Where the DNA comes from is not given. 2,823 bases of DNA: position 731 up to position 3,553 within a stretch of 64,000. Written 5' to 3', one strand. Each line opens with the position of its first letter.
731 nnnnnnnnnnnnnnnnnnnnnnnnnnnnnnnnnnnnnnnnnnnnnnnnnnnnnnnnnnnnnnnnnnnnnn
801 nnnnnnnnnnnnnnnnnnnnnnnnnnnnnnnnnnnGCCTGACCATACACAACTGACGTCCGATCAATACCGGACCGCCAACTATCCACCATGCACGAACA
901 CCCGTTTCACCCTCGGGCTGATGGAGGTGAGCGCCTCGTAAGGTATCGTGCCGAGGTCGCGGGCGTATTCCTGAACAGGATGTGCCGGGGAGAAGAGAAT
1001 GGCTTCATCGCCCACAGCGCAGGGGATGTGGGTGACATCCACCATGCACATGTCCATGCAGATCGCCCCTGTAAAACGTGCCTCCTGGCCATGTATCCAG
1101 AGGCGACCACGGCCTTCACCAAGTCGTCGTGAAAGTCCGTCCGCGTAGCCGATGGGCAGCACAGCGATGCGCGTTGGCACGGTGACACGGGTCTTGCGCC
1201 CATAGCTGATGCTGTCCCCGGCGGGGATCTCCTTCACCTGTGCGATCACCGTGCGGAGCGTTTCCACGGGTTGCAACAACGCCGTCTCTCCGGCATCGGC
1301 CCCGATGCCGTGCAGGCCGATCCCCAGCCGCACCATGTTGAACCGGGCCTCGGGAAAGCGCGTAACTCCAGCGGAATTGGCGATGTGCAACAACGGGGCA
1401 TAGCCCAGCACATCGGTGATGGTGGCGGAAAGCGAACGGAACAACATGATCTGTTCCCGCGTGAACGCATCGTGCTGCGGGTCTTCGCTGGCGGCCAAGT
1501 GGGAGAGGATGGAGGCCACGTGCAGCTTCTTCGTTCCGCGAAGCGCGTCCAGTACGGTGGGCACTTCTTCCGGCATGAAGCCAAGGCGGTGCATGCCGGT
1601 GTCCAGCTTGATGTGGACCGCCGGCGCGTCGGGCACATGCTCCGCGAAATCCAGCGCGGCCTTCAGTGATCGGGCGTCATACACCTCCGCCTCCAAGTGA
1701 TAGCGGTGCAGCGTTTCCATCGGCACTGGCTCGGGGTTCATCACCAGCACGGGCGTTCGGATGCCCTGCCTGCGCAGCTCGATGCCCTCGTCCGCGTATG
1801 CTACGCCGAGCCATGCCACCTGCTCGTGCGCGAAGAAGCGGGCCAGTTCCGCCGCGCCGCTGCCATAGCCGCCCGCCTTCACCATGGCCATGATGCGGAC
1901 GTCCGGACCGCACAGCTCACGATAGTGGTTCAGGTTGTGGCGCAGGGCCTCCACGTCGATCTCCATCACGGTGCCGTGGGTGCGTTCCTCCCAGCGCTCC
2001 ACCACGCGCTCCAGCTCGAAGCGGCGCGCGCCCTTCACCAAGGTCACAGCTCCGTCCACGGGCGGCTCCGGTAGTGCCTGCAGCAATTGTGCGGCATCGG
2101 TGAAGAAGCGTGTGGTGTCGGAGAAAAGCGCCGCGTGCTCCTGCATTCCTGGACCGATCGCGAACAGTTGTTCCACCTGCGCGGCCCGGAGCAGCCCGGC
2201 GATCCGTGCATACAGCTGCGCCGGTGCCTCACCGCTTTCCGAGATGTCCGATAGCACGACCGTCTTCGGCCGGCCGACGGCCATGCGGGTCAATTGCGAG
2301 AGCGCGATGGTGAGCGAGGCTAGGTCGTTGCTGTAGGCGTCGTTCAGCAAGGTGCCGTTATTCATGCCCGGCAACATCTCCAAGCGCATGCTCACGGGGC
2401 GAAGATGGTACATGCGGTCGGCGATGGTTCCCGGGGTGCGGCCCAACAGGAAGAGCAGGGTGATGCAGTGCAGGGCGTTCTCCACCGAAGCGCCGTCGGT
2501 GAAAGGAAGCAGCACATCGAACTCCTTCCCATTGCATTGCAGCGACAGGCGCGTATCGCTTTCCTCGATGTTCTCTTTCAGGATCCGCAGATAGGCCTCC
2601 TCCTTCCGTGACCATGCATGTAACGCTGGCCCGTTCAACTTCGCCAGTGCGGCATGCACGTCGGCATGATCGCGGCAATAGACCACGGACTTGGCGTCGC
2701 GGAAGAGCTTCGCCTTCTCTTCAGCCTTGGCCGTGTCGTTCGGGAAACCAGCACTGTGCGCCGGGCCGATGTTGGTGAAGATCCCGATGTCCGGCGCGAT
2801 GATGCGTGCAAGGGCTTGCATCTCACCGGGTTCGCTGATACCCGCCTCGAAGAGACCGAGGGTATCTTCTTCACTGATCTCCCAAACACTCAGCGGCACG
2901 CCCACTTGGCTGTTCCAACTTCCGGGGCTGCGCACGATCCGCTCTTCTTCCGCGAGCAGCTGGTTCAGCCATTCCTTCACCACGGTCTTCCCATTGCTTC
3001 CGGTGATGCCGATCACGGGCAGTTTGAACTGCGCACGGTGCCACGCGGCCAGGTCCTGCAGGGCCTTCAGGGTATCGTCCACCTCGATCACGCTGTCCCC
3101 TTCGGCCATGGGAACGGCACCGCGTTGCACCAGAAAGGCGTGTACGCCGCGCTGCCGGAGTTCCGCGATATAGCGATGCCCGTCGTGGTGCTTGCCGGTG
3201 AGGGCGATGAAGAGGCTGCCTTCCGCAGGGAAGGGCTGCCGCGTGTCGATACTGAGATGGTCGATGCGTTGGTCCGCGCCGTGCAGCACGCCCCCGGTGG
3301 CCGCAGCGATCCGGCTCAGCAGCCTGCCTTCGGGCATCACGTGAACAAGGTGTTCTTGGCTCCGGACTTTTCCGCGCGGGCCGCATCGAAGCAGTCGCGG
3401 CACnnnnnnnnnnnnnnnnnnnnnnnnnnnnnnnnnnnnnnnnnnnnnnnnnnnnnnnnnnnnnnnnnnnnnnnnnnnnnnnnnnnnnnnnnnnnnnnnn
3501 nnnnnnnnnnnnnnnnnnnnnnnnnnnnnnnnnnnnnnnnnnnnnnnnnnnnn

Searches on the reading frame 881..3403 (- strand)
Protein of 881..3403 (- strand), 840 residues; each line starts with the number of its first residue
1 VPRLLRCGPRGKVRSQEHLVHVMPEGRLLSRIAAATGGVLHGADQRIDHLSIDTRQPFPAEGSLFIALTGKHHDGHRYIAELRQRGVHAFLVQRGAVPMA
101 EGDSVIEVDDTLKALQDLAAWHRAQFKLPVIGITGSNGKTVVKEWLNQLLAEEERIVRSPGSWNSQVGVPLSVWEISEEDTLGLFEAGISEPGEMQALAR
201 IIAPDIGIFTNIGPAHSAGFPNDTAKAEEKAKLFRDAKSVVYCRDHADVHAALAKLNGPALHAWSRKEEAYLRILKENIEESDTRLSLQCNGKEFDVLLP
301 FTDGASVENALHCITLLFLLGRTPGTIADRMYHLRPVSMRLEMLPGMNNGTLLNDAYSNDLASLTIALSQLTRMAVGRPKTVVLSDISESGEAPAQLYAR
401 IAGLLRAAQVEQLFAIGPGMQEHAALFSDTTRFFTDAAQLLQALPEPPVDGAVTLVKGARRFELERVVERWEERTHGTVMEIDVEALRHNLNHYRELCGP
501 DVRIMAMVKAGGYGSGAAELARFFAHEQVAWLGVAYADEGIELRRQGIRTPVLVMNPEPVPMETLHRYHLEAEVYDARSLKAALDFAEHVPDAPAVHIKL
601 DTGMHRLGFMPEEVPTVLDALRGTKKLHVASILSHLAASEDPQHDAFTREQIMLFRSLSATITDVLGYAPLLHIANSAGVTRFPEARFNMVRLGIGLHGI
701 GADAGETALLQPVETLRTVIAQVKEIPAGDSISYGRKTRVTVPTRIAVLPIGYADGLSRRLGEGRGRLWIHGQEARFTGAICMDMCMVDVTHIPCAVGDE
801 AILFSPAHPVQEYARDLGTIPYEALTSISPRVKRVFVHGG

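Call 28: search_protein_families(library=ncbifam, proteins=[window:881-3403:-], max_evalue=0.001)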
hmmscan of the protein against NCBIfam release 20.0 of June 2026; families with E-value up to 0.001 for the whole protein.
window:881-3403:- (840 aa): 22 families
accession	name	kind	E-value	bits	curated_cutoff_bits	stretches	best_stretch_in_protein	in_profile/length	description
NF008897.0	PRK11930.1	equivalog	9.3e-299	993.1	804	1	40-838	17-821/822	bifunctional UDP-N-acetylmuramoyl-tripeptide:D-alanyl-D-alanine ligase/alanine racemase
TIGR01143.1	murF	subfamily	2.3e-90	303.6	288.6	1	60-469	7-416/418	UDP-N-acetylmuramoyl-tripeptide--D-alanyl-D-alanine ligase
TIGR00492.1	alr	equivalog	2e-86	290.2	168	1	479-837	4-368/369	alanine racemase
NF033131.1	vanT-G-Cterm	exception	3.1e-77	259.9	460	1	479-835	4-367/368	serine racemase VanT catalytic subunit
NF008896.0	PRK11929.1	equivalog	8e-77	258.9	1023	1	43-472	523-957/965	bifunctional UDP-N-acetylmuramoyl-L-alanyl-D-glutamate--2,6-diaminopimelate ligase MurE/UDP-N-acetylmuramoyl-tripeptide--D-alanyl-D-alanine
NF033132.1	vanT-CELN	equivalog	2e-56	191.8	900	1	475-833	337-694/697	membrane-bound serine racemase VanT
NF008041.0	PRK10773.1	equivalog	1e-51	176.1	551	1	29-474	6-450/453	UDP-N-acetylmuramoyl-tripeptide--D-alanyl-D-alanine ligase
NF002970.2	PRK03646.1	exception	1.7e-48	165.5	600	1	480-833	7-352/356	catabolic alanine racemase DadX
NF010693.0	PRK14093.1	equivalog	1.7e-47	162.2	544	1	31-482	11-475/479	UDP-N-acetylmuramoylalanyl-D-glutamyl-2,6-diaminopimelate--D-alanyl-D-alanine ligase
NF000792.0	PRK00053.2-3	equivalog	1.7e-36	126.1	384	1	479-837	5-359/360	alanine racemase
NF000791.0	PRK00053.2-2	equivalog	2.9e-35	122.1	218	1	480-837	4-340/340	alanine racemase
NF033133.1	vanT-L-cat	exception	2.5e-34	119.1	750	1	480-792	10-323/366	serine racemase VanT-L catalytic subunit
NF009879.0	PRK13340.1-4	subfamily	2.7e-31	108.8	434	1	477-805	41-369/406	alanine racemase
NF001124.0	PRK00139.1-2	equivalog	1.6e-25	89.8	476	2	41-155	22-136/500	UDP-N-acetylmuramoyl-L-alanyl-D-glutamate--2,6-diaminopimelate ligase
NF001126.0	PRK00139.1-4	equivalog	1.9e-22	79.5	373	2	43-155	19-131/486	UDP-N-acetylmuramoyl-L-alanyl-D-glutamate--2,6-diaminopimelate ligase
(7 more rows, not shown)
